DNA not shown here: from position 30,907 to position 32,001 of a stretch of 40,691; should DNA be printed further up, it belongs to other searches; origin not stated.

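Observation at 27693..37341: Eleven-gene sub-operon that looks like a PEP-independent, aldolase-based route to a second, heavily tailored CMP-activated sugar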

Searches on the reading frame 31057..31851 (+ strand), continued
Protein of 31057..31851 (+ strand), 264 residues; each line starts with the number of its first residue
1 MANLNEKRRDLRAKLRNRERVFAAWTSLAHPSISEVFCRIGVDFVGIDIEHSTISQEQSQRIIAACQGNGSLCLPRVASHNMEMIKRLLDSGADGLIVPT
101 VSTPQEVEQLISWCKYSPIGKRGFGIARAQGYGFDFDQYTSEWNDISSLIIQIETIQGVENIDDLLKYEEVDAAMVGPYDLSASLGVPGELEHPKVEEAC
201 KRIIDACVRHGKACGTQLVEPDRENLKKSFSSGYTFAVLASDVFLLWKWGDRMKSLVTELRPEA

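Call 65: search_protein_families(library=ncbifam, proteins=[L004:4727-6583:+, L021:3345-5153:+, L015:2540-4753:+, L024:3286-4854:+, L049:6306-8009:+, L094:4923-5921:+, L050:4846-6126:+, L050:6080-7096:+, L050:10338-11411:+, L050:12446-13069:+], max_evalue=0.001)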
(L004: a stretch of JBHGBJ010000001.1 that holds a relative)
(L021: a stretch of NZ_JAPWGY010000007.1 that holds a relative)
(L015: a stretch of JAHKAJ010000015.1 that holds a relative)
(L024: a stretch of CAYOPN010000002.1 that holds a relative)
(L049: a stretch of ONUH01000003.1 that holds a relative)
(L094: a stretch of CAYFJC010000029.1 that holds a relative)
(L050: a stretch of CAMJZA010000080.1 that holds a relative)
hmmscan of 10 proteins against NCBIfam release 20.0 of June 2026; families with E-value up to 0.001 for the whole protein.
L004:4727-6583:+ (618 aa): 3 families
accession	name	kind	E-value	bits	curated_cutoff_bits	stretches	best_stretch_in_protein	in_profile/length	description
TIGR04326.1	O_ant_LIC13510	subfamily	3.7e-17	61.9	250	1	334-571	325-569/602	TIGR04326 family surface carbohydrate biosynthesis protein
NF046086.1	BFO_1060_trans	domain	1.4e-07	31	200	1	463-602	206-344/365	BFO_1060 family glycosyltransferase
TIGR04396.2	surf_polysacc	subfamily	1.4e-07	31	125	1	480-609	226-353/427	surface carbohydrate biosynthesis protein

L021:3345-5153:+ (602 aa): 3 families
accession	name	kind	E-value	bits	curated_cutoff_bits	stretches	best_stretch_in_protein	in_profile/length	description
TIGR04326.1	O_ant_LIC13510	subfamily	3.7e-16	58.6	250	1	329-551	337-563/602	TIGR04326 family surface carbohydrate biosynthesis protein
NF046086.1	BFO_1060_trans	domain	1.1e-07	31.4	200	1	451-566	208-321/365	BFO_1060 family glycosyltransferase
TIGR04396.2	surf_polysacc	subfamily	2.9e-06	26.7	125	1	459-595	218-353/427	surface carbohydrate biosynthesis protein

L015:2540-4753:+ (737 aa): 0 families

L024:3286-4854:+ (522 aa): 2 families
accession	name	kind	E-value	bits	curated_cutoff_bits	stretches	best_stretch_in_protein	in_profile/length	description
TIGR04326.1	O_ant_LIC13510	subfamily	2.8e-09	35.9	250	1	230-396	319-496/602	TIGR04326 family surface carbohydrate biosynthesis protein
TIGR04396.2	surf_polysacc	subfamily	8.2e-06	25.2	125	1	367-447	210-286/427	surface carbohydrate biosynthesis protein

L049:6306-8009:+ (567 aa): 1 family
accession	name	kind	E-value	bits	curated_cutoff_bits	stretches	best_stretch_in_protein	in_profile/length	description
TIGR04326.1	O_ant_LIC13510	subfamily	1.6e-06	26.8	250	1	393-534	445-578/602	TIGR04326 family surface carbohydrate biosynthesis protein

L094:4923-5921:+ (332 aa): 1 family
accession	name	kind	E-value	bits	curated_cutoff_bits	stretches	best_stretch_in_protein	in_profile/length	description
NF007607.0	PRK10254.1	equivalog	0.0007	19.7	237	0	191-262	18-86/137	proofreading thioesterase EntH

L050:4846-6126:+ (426 aa): 1 family
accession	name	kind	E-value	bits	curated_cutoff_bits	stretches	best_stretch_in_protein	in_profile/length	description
TIGR04437.1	WaaZ_KDO_III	equivalog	0.00023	20.6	200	0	313-400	151-234/252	3-deoxy-D-manno-oct-2-ulosonate III transferase WaaZ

L050:6080-7096:+ (338 aa): 0 families

L050:10338-11411:+ (357 aa): 5 families
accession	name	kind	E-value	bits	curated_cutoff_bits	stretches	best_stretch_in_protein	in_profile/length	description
TIGR04425.1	P_lya_rel_AroB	hypoth_equivalog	2.4e-128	428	400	1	8-349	1-345/348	AroB-related putative sugar phosphate phospholyase (cyclizing)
TIGR01357.1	aroB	equivalog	8.7e-75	252.1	305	1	34-335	25-334/344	3-dehydroquinate synthase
NF010556.0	PRK13951.1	equivalog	5.5e-42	144.2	560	1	35-333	190-480/492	bifunctional shikimate kinase AroK/3-dehydroquinate synthase AroB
NF004852.0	PRK06203.1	equivalog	8.6e-40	136.8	333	1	57-289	90-326/407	3-dehydroquinate synthase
NF010627.0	PRK14021.1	equivalog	1.1e-30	106.6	565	1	58-328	240-520/542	bifunctional shikimate kinase/3-dehydroquinate synthase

L050:12446-13069:+ (207 aa): 17 families
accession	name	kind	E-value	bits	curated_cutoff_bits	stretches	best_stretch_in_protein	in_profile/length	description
TIGR00441.1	gmhA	equivalog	8.2e-25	87.7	209.45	1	61-195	11-150/154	D-sedoheptulose 7-phosphate isomerase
NF010546.0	PRK13936.1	equivalog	8.8e-25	87.6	276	1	60-201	42-191/197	phosphoheptose isomerase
NF001628.0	PRK00414.1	equivalog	2.4e-23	82.8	265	1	60-192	43-180/192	D-sedoheptulose 7-phosphate isomerase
NF010547.0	PRK13938.1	equivalog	4.5e-15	55.8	320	1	63-194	47-183/196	D-sedoheptulose 7-phosphate isomerase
NF008138.0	PRK10886.1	equivalog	2.3e-10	40.5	352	1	63-164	43-150/196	DnaA initiator-associating protein DiaA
NF003915.0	PRK05441.1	subfamily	6.6e-08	31.9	168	1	121-161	129-169/300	N-acetylmuramic acid 6-phosphate etherase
TIGR00274.1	TIGR00274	equivalog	1.1e-06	27.9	302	1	118-159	121-162/291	N-acetylmuramic acid 6-phosphate etherase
NF009222.0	PRK12570.1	subfamily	1.3e-06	27.5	255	1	120-170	135-184/307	N-acetylmuramic acid 6-phosphate etherase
TIGR03127.2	RuMP_HxlB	equivalog_domain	2.8e-05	24.1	160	1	120-179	69-127/178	6-phospho-3-hexuloisomerase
NF008458.0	PRK11337.1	equivalog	3.9e-05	22.8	378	1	119-158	184-223/293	MurR/RpiR family transcriptional regulator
NF046059.1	NagB_SO3506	equivalog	6.6e-05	22.4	430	1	122-156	85-119/330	glucosamine-6-phosphate deaminase NagB-II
NF040776.2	AlsR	equivalog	0.00012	21.2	400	1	118-176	171-228/279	transcriptional repressor AlsR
NF041755.1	RuMP_HxlAB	equivalog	0.00024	20.2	500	1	121-177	286-341/391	bifunctional 3-hexulose-6-phosphate synthase/6-phospho-3-hexuloisomerase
NF012026.0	PRK15482.1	equivalog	0.00026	20.6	408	1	117-172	176-230/285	HTH-type transcriptional regulator MurR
NF001484.0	PRK00331.1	subfamily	0.00028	19.4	381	1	98-174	309-383/601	isomerizing glutamine--fructose-6-phosphate transaminase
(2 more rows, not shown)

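Call 71: search_protein_families(library=pfam, proteins=[L021:11-898:+, L021:963-2687:+, L021:16635-17819:+, L021:17857-19809:+, L021:19802-20773:+, L020:1133-2269:+, L020:2276-3397:+, L010:145-1242:+, L010:1276-1977:+, L010:19864-20568:-], max_evalue=0.001)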
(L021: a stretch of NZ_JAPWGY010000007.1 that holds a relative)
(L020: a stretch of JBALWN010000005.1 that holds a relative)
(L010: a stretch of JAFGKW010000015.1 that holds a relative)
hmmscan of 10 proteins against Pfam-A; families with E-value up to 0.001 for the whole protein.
L021:11-898:+ (295 aa): 9 families
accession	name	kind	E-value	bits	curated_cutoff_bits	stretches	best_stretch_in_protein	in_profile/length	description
PF13649.12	Methyltransf_25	-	1e-13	52.2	27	1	125-218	1-97/97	Methyltransferase domain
PF13489.12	Methyltransf_23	-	2e-12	47.6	27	1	119-270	20-163/164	Methyltransferase domain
PF13847.12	Methyltransf_31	-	7e-12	45.7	27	1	121-224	3-111/145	Methyltransferase domain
PF08241.18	Methyltransf_11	-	9.9e-12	45.8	21.2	1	126-222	1-95/95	Methyltransferase domain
PF08242.18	Methyltransf_12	-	4e-11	44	30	1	126-219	1-97/98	Methyltransferase domain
PF05724.17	TPMT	-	1.3e-08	35.2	26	1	95-221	10-152/218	Thiopurine S-methyltransferase (TPMT)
PF03848.20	TehB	-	1.3e-08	34.9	20.4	1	107-195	16-105/193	Tellurite resistance protein TehB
PF05175.20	MTS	-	6e-06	26.4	23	1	114-222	26-138/170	Methyltransferase small domain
PF06080.18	DUF938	-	7.4e-05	23.1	27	1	116-222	19-137/202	Protein of unknown function (DUF938)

L021:963-2687:+ (574 aa): 2 families
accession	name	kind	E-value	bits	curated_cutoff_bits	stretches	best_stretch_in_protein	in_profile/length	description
PF00884.28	Sulfatase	-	2.6e-21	76.7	25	1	200-473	23-300/301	Sulfatase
PF01663.27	Phosphodiest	-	1.9e-08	34.7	23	0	198-243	17-61/342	Type I phosphodiesterase / nucleotide pyrophosphatase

L021:16635-17819:+ (394 aa): 6 families
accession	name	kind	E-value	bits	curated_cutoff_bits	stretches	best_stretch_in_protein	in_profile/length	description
PF00534.26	Glycos_transf_1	-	3.9e-21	75.8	26.4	1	210-365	2-168/172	Glycosyl transferases group 1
PF13439.12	Glyco_transf_4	-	1.4e-19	71.1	28.5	1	80-202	40-169/170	Glycosyltransferase Family 4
PF13692.12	Glyco_trans_1_4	-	1.1e-17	65.1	27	1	225-350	3-137/142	Glycosyl transferases group 1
PF13579.12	Glyco_trans_4_4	-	3.7e-12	47.3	29.7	1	108-198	66-158/158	Glycosyl transferase 4-like domain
PF13477.12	Glyco_trans_4_2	-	2.7e-09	37.8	23.4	1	96-176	57-138/139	Glycosyl transferase 4-like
PF20706.3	GT4-conflict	-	1.5e-06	27.9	26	1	288-384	279-373/385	Family 4 Glycosyltransferase in conflict systems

L021:17857-19809:+ (650 aa): 3 families
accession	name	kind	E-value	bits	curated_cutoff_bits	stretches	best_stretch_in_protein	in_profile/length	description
PF00733.27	Asn_synthase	-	1.2e-75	255.9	21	1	266-641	1-353/354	Asparagine synthase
PF13537.11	GATase_7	-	1.5e-41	141.7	25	1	68-187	1-122/123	Glutamine amidotransferase domain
PF13522.11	GATase_6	-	4.8e-39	133.8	27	1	61-182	9-130/130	Glutamine amidotransferase domain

L021:19802-20773:+ (324 aa): 5 families
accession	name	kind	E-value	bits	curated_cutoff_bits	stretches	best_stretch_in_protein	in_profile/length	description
PF00534.26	Glycos_transf_1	-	1.8e-15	57.4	26.4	1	196-323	16-141/172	Glycosyl transferases group 1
PF13692.12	Glyco_trans_1_4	-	8.3e-13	49.2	27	1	199-323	5-125/142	Glycosyl transferases group 1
PF13439.12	Glyco_transf_4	-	4.5e-09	37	28.5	1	25-174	6-169/170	Glycosyltransferase Family 4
PF13524.12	Glyco_trans_1_2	-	7.4e-07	29.6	25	1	213-309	5-85/144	Glycosyl transferase-like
PF13579.12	Glyco_trans_4_4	-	8.9e-06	26.6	29.7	1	53-154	53-145/158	Glycosyl transferase 4-like domain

L020:1133-2269:+ (378 aa): 3 families
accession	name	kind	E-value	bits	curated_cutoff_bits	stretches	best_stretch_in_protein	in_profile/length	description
PF01041.23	DegT_DnrJ_EryC1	-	7.9e-99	331.7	19.8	1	23-370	7-358/360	DegT/DnrJ/EryC1/StrS aminotransferase family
PF00155.27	Aminotran_1_2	-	1.8e-11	44.3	19.7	1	43-222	45-245/361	Aminotransferase class I and II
PF00266.25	Aminotran_5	-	0.00046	19.7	21.5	1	42-176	45-184/371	Aminotransferase class-V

L020:2276-3397:+ (373 aa): 2 families
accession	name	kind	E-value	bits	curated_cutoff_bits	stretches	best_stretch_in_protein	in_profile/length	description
PF13527.13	Acetyltransf_9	-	9.9e-08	32.5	25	1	25-142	2-115/127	Acetyltransferase (GNAT) domain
PF00583.31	Acetyltransf_1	-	7.1e-06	26.7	20.7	0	49-137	17-97/116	Acetyltransferase (GNAT) family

L010:145-1242:+ (365 aa): 3 families
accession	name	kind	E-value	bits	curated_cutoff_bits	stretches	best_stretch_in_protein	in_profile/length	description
PF21180.3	TOP6A-Spo11_Toprim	-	3.5e-58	196.8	24.1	1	193-359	1-170/170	Topoisomerase 6 subunit A/Spo11, Toprim domain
PF20768.2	Topo_VI_alpha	-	7.9e-24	83.6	23.6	1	141-190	1-50/50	All-beta domain in DNA topoisomerase VI alpha subunit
PF04406.19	TP6A_N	-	2e-16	60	26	1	75-138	3-62/62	Type IIB DNA topoisomerase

L010:1276-1977:+ (233 aa): 5 families
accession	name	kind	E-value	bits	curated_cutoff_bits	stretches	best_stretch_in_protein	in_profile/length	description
PF13489.12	Methyltransf_23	-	5.6e-13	49.4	27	1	40-183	21-162/164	Methyltransferase domain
PF08241.18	Methyltransf_11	-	1.4e-11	45.3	21.2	1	47-128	2-84/95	Methyltransferase domain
PF08242.18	Methyltransf_12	-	1.8e-11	45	30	1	47-128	2-89/98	Methyltransferase domain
PF13847.12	Methyltransf_31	-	2.3e-10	40.8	27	1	43-129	5-99/145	Methyltransferase domain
PF13649.12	Methyltransf_25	-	1.5e-09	38.8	27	1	45-128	1-90/97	Methyltransferase domain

L010:19864-20568:- (234 aa): 7 families
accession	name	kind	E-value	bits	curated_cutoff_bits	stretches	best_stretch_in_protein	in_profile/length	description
PF08241.18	Methyltransf_11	-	1.7e-15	57.8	21.2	1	56-153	2-95/95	Methyltransferase domain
PF13649.12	Methyltransf_25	-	8.3e-15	55.7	27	1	54-149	1-97/97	Methyltransferase domain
PF13489.12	Methyltransf_23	-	3.1e-11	43.7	27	1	46-168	18-131/164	Methyltransferase domain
PF08242.18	Methyltransf_12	-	3.7e-10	40.8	30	1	56-151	2-98/98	Methyltransferase domain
PF13847.12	Methyltransf_31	-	1.4e-08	35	27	1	52-166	5-122/145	Methyltransferase domain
PF03848.20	TehB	-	4.4e-06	26.7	20.4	1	51-152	31-132/193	Tellurite resistance protein TehB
PF01209.24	Ubie_methyltran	-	0.00025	20.9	20.1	1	49-156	46-155/233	ubiE/COQ5 methyltransferase family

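Call 74: find_homologous_proteins(query=L050:8103-8861:+, max_evalue=1e-20)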
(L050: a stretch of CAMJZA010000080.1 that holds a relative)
Query L050:8103-8861:+ (252 aa): 7264 proteins with E <= 1e-20 among 8000 candidates; the best 120 are listed.
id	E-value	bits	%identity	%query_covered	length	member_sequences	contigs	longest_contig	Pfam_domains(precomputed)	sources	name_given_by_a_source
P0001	1.2e-165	567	100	100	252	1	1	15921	PF03328.21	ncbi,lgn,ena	-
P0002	1.5e-161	553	98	100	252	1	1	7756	PF03328.21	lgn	-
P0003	1.6e-140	485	84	99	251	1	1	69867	PF03328.21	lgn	-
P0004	1.7e-140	485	84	100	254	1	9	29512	PF03328.21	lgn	-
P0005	1.2e-138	478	83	100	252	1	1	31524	PF03328.21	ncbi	-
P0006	1.5e-138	478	83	100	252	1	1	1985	PF03328.21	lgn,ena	-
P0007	5.0e-138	476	82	100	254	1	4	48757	PF03328.21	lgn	-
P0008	9.1e-138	476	81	100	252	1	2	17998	PF03328.21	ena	-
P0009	2.9e-137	474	82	100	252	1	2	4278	PF03328.21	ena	-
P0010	1.2e-134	465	81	100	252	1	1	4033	PF03328.21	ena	-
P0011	1.4e-133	462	79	100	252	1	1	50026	PF03328.21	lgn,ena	-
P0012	4.0e-133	460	79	100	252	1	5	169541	PF03328.21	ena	-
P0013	5.8e-133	460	81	100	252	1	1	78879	PF03328.21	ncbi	-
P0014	7.2e-133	460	78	100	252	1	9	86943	PF03328.21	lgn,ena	-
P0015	9.7e-133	459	78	100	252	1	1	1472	PF03328.21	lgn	-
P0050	1.8e-92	327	57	99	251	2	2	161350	PF03328.21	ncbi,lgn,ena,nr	ncbi:MAG: aldolase/citrate lyase family protein [Oscillospiraceae bacterium]|nr:aldolase/citrate lya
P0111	1.9e-82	294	51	100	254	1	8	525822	PF03328.21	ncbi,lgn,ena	ncbi:MAG: HpcH/HpaI aldolase family protein [Dissulfurispiraceae bacterium]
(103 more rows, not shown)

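Call 75: find_encoding_contigs(protein=P0013, flank=10000, max_places=1)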
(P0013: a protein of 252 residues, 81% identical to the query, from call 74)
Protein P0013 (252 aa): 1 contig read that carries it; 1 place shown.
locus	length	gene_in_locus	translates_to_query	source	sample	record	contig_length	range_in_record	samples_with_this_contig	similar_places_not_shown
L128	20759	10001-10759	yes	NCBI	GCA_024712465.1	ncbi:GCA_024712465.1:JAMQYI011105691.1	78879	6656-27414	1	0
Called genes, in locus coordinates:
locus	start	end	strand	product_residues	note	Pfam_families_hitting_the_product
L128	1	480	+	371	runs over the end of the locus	PF00155:Aminotran_1_2, PF01041:DegT_DnrJ_EryC1, PF00266:Aminotran_5 (weak)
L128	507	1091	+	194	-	PF00908:dTDP_sugar_isom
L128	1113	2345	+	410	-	-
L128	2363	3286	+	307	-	PF00535:Glycos_transf_2, PF10111:Glyco_tranf_2_2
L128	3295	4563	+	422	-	-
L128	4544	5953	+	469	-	PF01943:Polysacc_synt, PF13440:Polysacc_synt_3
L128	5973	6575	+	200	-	PF13302:Acetyltransf_3, PF13420:Acetyltransf_4, PF00583:Acetyltransf_1, PF13508:Acetyltransf_7 (faint)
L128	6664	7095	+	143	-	PF05523:FdtA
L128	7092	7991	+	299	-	PF01973:MptE-like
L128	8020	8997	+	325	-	-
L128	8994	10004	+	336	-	PF01408:GFO_IDH_MocA, PF02894:GFO_IDH_MocA_C, PF22725:GFO_IDH_MocA_C3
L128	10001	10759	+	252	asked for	PF03328:HpcH_HpaI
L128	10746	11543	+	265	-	PF02348:CTP_transf_3, PF12804:NTP_transf_3 (weak)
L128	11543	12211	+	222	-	PF04321:RmlD_sub_bind (weak), PF00106:adh_short, PF13561:adh_short_C2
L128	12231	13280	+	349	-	PF01761:DHQ_synthase, PF24621:DHQS_C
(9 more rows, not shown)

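Call 76: find_encoding_contigs(protein=P0050, flank=9000, max_places=1)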
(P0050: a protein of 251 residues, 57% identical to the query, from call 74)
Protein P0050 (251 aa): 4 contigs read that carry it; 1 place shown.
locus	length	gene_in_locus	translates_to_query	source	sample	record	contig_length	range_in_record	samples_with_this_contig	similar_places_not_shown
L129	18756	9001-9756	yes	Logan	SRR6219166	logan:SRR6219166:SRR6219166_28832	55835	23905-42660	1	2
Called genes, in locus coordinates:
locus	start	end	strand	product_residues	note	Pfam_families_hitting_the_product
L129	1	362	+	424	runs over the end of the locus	-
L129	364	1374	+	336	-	PF22674:C2185-like_N, PF05050:Methyltransf_21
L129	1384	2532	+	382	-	PF13578:Methyltransf_24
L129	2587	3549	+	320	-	PF01073:3Beta_HSD, PF01370:Epimerase, PF16363:GDP_Man_Dehyd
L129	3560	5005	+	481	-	PF00294:PfkB, PF08543:Phos_pyr_kin (faint), PF01467:CTP_transf_like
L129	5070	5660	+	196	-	PF13580:SIS_2, PF01380:SIS (faint)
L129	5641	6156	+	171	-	PF08645:PNK3P, PF00702:Hydrolase, PF13419:HAD_2, PF13242:Hydrolase_like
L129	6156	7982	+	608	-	PF22674:C2185-like_N (weak), PF01075:Glyco_transf_9 (weak)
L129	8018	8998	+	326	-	PF13489:Methyltransf_23, PF08241:Methyltransf_11, PF08242:Methyltransf_12, PF13649:Methyltransf_25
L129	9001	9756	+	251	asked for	PF03328:HpcH_HpaI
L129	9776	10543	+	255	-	PF02348:CTP_transf_3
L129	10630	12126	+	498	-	PF02310:B12-binding, PF04055:Radical_SAM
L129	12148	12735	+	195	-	PF13580:SIS_2, PF01380:SIS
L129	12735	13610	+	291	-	PF00389:2-Hacid_dh, PF02826:2-Hacid_dh_C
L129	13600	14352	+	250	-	PF00459:Inositol_P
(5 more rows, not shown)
